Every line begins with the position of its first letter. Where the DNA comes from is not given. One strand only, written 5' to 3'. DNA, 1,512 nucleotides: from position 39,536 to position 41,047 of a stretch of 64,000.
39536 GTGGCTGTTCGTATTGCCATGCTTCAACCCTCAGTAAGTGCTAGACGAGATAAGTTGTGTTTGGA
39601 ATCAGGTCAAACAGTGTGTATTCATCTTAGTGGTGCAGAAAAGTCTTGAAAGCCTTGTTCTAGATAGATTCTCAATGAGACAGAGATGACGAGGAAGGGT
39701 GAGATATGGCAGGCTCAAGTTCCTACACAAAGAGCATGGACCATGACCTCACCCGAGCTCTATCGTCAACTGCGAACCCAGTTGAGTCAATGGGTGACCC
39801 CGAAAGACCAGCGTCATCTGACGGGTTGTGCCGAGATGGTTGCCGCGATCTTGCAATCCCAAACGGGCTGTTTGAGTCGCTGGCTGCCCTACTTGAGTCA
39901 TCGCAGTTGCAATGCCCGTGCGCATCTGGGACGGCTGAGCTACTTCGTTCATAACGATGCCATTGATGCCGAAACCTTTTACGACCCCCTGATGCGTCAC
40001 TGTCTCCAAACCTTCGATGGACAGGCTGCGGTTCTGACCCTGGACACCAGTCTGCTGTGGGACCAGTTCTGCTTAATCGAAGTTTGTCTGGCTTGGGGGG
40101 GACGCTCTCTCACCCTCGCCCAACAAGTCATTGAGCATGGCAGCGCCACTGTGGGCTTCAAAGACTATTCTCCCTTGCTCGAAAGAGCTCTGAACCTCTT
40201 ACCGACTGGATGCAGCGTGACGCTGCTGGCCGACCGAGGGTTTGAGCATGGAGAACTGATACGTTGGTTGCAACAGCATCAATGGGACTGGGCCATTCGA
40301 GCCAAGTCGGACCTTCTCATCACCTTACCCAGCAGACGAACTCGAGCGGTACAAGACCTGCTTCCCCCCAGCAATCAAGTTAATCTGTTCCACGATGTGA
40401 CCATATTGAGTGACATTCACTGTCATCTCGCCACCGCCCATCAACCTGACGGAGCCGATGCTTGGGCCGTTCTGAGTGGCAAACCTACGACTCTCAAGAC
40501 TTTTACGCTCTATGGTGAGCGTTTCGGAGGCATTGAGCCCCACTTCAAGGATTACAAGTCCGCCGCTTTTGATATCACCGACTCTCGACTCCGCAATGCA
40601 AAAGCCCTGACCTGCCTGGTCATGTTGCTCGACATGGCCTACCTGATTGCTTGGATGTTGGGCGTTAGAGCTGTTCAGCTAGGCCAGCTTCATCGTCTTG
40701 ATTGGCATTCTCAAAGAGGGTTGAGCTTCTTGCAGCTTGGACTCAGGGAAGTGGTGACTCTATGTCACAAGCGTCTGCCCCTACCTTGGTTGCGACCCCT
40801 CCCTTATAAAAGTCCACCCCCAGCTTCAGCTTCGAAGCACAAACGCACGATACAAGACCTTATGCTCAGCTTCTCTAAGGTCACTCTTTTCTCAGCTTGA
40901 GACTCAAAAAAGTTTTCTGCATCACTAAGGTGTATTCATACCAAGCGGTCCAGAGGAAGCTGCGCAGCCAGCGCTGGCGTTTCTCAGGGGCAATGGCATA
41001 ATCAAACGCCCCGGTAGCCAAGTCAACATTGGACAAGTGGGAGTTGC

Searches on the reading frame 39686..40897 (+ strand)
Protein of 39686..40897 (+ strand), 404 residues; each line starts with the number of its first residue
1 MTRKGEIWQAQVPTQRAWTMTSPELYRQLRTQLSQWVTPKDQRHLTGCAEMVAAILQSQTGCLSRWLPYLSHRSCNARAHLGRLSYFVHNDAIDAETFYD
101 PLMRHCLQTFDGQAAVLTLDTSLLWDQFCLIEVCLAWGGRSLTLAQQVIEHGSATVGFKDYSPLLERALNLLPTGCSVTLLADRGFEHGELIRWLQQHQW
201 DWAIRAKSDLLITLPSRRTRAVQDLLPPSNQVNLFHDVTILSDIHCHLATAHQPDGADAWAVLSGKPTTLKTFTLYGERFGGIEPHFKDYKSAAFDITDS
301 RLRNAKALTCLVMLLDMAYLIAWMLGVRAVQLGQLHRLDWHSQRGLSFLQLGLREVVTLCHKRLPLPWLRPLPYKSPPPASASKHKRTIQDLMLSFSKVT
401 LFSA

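Call 61: search_protein_families(library=pfam, proteins=[window:39686-40897:+], max_evalue=0.001)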
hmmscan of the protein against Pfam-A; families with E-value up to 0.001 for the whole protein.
window:39686-40897:+ (404 aa): 1 family
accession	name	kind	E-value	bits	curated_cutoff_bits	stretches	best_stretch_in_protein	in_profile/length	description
PF01609.27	DDE_Tnp_1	-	1e-09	38.9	23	1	159-320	66-199/200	Transposase DDE domain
